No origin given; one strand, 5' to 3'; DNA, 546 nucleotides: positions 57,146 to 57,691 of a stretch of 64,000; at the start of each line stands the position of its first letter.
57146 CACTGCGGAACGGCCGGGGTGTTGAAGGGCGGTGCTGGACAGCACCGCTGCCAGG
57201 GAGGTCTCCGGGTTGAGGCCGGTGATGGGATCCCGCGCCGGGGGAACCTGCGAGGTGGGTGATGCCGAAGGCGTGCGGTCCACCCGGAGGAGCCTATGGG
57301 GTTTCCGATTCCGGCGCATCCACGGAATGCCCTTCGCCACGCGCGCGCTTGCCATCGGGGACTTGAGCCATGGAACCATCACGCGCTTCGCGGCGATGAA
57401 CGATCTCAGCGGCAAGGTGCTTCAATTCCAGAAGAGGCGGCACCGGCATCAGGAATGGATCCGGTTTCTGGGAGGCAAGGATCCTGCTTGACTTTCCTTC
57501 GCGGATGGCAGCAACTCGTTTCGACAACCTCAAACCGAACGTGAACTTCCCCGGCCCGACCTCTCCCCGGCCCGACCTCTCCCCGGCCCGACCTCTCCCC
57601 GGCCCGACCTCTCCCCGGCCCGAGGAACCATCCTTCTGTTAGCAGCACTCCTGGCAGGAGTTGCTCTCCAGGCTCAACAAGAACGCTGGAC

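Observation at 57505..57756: A perfect 16-bp tandem repeat separates the only ATG from the signal peptide of a 1142-aa surface protein, out of frame by one unit: candidate slipped-strand phase switch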

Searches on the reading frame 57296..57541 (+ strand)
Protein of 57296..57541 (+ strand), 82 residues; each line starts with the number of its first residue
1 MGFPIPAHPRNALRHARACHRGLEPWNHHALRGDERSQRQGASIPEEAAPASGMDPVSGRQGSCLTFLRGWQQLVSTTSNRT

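Call 8: search_protein_families(library=pfam, proteins=[window:57296-57541:+], max_evalue=0.01)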
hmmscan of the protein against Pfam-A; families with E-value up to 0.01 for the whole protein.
window:57296-57541:+ (82 aa): 0 families
